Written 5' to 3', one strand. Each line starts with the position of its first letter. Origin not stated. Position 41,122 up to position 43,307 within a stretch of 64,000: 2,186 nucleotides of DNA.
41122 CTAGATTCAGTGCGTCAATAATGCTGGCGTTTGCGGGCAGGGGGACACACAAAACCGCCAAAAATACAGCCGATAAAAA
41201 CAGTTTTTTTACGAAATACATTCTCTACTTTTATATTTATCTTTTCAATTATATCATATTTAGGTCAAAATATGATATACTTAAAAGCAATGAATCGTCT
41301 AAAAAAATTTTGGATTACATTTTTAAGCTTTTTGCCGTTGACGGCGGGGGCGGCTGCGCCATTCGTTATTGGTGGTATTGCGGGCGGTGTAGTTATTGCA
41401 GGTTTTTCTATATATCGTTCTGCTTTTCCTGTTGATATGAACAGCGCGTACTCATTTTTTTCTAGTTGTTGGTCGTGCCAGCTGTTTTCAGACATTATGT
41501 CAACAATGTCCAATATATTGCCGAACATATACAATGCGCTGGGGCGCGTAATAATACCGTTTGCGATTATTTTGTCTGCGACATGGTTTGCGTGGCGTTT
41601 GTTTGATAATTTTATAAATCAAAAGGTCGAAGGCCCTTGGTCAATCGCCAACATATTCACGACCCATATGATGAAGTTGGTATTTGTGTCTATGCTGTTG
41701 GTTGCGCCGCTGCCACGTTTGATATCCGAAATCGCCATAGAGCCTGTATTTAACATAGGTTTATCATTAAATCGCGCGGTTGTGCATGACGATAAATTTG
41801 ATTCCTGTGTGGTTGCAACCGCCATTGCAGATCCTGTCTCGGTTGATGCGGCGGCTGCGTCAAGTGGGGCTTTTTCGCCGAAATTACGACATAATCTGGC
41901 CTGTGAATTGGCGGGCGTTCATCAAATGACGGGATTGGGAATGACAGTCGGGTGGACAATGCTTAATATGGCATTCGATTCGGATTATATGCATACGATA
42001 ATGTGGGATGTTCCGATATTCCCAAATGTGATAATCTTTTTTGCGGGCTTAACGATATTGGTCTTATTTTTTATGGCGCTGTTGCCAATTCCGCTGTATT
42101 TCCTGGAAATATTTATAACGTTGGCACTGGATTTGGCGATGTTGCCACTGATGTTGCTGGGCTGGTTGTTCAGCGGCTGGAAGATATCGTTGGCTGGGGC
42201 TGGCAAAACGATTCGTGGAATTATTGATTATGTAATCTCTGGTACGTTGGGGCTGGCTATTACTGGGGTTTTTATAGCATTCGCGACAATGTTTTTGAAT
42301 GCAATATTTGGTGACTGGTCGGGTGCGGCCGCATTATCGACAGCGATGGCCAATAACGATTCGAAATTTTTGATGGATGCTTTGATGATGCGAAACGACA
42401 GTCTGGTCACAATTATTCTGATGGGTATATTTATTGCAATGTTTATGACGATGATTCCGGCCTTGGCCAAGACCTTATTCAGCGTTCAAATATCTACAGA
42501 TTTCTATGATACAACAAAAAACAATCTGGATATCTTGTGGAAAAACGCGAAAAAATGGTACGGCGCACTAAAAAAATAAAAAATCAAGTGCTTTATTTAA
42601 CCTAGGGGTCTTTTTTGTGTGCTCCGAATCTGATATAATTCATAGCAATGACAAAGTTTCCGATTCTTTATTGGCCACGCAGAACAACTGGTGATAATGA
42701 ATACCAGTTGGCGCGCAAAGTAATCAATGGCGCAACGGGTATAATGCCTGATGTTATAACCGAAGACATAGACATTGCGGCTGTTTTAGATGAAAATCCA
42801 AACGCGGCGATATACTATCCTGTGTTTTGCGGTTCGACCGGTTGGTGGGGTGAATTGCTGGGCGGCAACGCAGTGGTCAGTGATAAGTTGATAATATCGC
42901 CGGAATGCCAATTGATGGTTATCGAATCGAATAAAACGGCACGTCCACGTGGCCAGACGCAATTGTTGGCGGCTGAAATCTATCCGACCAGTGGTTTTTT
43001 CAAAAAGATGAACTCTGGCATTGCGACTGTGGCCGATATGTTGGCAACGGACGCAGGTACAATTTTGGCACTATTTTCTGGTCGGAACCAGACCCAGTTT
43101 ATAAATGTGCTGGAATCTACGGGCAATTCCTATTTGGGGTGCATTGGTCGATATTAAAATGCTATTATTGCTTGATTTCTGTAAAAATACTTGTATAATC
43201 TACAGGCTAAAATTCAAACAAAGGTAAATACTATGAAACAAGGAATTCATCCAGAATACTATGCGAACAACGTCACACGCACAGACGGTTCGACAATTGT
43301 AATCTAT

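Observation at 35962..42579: Five-fold expansion of a TrbL/VirB6-like polytopic membrane protein in a 4+1 divergent arrangement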

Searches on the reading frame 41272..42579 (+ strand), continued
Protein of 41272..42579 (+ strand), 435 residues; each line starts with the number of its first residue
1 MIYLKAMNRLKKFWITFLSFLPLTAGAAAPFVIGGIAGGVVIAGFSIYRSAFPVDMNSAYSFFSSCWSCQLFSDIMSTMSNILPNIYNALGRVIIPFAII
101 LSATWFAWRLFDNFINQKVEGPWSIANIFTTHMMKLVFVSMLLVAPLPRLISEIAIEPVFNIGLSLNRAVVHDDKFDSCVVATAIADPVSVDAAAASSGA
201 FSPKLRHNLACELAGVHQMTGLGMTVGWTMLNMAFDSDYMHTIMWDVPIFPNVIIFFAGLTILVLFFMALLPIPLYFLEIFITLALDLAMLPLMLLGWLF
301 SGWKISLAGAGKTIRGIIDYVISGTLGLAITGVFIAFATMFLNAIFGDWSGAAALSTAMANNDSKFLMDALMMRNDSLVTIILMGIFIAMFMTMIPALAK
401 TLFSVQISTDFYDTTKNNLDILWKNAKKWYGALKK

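Call 76: find_encoding_contigs(protein=P0386, flank=10000, max_places=2)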
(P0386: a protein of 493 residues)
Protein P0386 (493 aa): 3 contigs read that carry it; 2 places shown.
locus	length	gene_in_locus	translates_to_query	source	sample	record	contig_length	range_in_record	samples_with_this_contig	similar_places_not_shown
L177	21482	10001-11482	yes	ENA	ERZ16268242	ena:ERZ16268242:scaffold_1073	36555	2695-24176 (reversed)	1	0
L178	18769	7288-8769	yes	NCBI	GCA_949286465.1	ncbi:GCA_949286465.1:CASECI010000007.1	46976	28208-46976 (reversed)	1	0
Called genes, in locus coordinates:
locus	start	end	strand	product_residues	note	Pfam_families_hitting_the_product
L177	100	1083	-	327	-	PF07549:Sec_GG, PF02355:SecD_SecF_C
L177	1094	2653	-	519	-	PF21760:SecD_1st, PF22599:SecDF_P1_head, PF02355:SecD_SecF_C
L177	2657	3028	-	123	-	PF02699:YajC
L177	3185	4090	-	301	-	PF01118:Semialdhyde_dh (weak), PF01408:GFO_IDH_MocA (weak), PF16654:DAPDH_C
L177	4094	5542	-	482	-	PF08323:Glyco_transf_5, PF13439:Glyco_transf_4, PF00534:Glycos_transf_1 (weak), PF13692:Glyco_trans_1_4 (weak)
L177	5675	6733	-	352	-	-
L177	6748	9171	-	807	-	-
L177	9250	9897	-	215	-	-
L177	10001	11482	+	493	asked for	-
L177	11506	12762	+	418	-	-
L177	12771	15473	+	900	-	-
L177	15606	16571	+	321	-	PF01381:HTH_3, PF04545:Sigma70_r4 (faint), PF12844:HTH_19 (weak), PF13443:HTH_26 (faint), PF12844:HTH_19 (weak), PF13560:HTH_31 (weak), PF01381:HTH_3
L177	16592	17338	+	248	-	-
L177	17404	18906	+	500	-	-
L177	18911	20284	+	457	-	-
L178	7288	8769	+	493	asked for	-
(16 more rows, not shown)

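Call 78: find_encoding_contigs(protein=P0368, flank=10000, max_places=1)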
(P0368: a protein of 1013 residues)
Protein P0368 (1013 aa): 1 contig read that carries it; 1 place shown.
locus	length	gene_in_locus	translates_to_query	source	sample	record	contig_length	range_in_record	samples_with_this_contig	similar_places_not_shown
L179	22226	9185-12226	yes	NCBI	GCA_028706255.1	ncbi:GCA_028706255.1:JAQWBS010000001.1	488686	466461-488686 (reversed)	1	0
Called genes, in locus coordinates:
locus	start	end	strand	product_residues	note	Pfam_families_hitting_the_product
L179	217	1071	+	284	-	PF24096:DUF7379 (weak)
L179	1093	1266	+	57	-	-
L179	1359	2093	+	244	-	-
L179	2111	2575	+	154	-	-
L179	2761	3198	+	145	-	-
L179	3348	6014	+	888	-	-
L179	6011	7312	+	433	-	-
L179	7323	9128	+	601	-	-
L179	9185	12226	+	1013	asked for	PF01551:Peptidase_M23 (weak), PF04610:TrbL (weak)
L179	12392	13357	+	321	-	PF01381:HTH_3, PF12844:HTH_19 (weak), PF13443:HTH_26 (weak), PF13560:HTH_31 (weak), PF01381:HTH_3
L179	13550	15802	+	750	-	-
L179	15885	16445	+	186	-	-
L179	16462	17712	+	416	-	-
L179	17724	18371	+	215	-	-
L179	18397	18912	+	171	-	PF13238:AAA_18 (faint)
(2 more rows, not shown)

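Call 79: find_encoding_contigs(protein=P0361, flank=10000, max_places=1)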
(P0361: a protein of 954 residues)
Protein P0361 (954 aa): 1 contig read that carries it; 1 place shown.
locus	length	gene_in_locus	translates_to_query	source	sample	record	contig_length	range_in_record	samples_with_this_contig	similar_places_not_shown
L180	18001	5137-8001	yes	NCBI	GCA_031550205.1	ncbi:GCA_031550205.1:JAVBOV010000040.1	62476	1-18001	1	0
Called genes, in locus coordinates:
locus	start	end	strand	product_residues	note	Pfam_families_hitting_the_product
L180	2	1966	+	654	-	?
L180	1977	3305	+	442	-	-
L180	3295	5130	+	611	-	-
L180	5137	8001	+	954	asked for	PF01551:Peptidase_M23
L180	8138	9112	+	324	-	PF01381:HTH_3, PF04545:Sigma70_r4 (faint), PF12844:HTH_19 (weak), PF13443:HTH_26 (weak), PF13560:HTH_31, PF01381:HTH_3, PF13560:HTH_31 (weak)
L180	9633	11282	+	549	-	-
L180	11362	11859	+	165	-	-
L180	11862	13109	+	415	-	-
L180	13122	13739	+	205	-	-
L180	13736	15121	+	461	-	PF01225:Mur_ligase, PF08245:Mur_ligase_M, PF02875:Mur_ligase_C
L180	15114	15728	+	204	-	PF01209:Ubie_methyltran (weak), PF03848:TehB (weak), PF13489:Methyltransf_23, PF06325:PrmA (faint), PF13847:Methyltransf_31, PF08241:Methyltransf_11, PF08242:Methyltransf_12, PF13649:Methyltransf_25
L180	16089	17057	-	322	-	PF00437:T2SSE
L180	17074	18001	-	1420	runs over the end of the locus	PF12396:DUF3659 (faint), PF21784:Bflower (faint), PF21785:Bflower_2 (weak), PF03743:TrbI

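Call 80: find_encoding_contigs(protein=P0384, flank=10000, max_places=1)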
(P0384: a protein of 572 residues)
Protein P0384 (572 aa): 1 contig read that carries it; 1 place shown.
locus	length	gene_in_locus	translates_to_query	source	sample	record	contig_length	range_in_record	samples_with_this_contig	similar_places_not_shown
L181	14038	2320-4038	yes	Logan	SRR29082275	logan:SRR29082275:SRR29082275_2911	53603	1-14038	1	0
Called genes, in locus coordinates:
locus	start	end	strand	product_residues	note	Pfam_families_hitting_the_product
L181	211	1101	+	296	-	-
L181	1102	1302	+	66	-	-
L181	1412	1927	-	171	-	-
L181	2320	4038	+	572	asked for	-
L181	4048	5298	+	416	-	-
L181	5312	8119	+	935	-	-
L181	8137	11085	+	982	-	PF01551:Peptidase_M23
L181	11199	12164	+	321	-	PF01381:HTH_3, PF04545:Sigma70_r4 (faint), PF12844:HTH_19 (weak), PF13443:HTH_26 (weak), PF13560:HTH_31, PF01381:HTH_3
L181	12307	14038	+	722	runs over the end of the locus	-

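Call 82: find_homologous_proteins(query=L180:16089-17054:-, max_evalue=1e-10)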
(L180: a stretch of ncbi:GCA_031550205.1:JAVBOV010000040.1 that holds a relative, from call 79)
Query L180:16089-17054:- (321 aa): 2009 proteins with E <= 1e-10 among 4400 candidates; the best 120 are listed.
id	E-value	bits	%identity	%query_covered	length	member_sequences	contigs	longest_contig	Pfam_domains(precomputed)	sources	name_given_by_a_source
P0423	2.8e-212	721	100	100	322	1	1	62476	PF00437.27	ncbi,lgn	-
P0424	2.3e-199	679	93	100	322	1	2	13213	PF00437.27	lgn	-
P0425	7.2e-195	664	90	100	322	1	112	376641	PF00437.27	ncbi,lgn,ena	-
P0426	9.8e-195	664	90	100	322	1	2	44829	PF00437.27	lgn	-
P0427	1.0e-194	664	90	100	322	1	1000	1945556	PF00437.27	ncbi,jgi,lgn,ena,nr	ncbi:MAG: ATPase, T2SS/T4P/T4SS family [Alphaproteobacteria bacterium]|jgi:type II secretion system 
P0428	1.3e-194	663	90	100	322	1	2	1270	PF00437.27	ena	-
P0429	1.4e-194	663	89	100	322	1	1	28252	PF00437.27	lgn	-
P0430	1.9e-194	663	89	100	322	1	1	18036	PF00437.27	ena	-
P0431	2.5e-194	663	89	100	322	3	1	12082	PF00437.27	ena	-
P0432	2.6e-194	662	90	100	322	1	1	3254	PF00437.27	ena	-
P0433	2.6e-194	662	89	100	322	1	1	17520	PF00437.27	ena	-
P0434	2.6e-194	662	89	100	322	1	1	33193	PF00437.27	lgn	-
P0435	2.7e-194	662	89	100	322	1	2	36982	PF00437.27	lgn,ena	-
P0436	2.7e-194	662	91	100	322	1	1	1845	PF00437.27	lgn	-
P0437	3.4e-194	662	89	100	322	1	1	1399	PF00437.27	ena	-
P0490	6.5e-193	658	90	100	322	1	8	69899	PF00437.27,PF01580.25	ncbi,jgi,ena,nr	ncbi:MAG: hypothetical protein E7012_01900 [Alphaproteobacteria bacterium]|nr:hypothetical protein [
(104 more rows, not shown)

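Call 83: find_encoding_contigs(protein=P0490, flank=10000, max_places=2)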
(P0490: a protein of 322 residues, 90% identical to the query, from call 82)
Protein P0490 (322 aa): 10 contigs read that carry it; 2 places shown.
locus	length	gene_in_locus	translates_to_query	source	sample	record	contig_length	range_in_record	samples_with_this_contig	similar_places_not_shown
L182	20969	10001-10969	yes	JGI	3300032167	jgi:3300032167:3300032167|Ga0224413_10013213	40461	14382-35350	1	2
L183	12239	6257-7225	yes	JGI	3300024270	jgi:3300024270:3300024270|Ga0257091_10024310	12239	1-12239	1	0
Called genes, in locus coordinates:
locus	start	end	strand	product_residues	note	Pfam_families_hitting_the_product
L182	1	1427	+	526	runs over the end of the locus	PF03524:CagX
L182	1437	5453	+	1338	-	-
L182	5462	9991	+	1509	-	PF12396:DUF3659 (faint), PF21784:Bflower (faint), PF21785:Bflower_2, PF03743:TrbI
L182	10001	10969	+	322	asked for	PF01580:FtsK_SpoIIIE (faint), PF00437:T2SSE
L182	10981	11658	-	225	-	-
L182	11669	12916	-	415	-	-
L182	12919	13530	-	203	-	-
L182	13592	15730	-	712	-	-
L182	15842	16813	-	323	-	PF01381:HTH_3, PF04545:Sigma70_r4 (faint), PF12844:HTH_19 (faint), PF13413:HTH_25 (faint), PF13443:HTH_26 (faint), PF13560:HTH_31, PF01381:HTH_3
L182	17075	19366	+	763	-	PF04610:TrbL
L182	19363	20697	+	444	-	-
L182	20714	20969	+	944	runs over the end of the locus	PF01551:Peptidase_M23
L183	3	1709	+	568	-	?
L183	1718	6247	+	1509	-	PF12396:DUF3659 (faint), PF21784:Bflower (faint), PF21785:Bflower_2, PF03743:TrbI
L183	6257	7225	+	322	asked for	PF01580:FtsK_SpoIIIE (faint), PF00437:T2SSE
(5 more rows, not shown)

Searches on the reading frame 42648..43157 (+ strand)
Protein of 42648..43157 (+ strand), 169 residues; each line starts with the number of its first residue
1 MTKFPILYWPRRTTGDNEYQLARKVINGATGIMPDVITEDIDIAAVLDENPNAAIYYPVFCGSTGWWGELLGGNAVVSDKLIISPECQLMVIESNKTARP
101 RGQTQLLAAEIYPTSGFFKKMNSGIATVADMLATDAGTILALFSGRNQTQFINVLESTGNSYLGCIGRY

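Call 3: search_protein_families(library=pfam, proteins=[window:42648-43157:+], max_evalue=1)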
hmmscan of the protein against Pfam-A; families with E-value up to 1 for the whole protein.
window:42648-43157:+ (169 aa): 0 families

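Call 4: search_protein_families(library=ncbifam, proteins=[window:42648-43157:+], max_evalue=1)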
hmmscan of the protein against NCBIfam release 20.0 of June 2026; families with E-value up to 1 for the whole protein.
window:42648-43157:+ (169 aa): 0 families

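Call 58: search_solved_structures(query=window:42648-43154:+, max_evalue=10)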
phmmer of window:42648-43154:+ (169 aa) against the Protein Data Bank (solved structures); distinct sequences matched with E-value up to 10: 0.
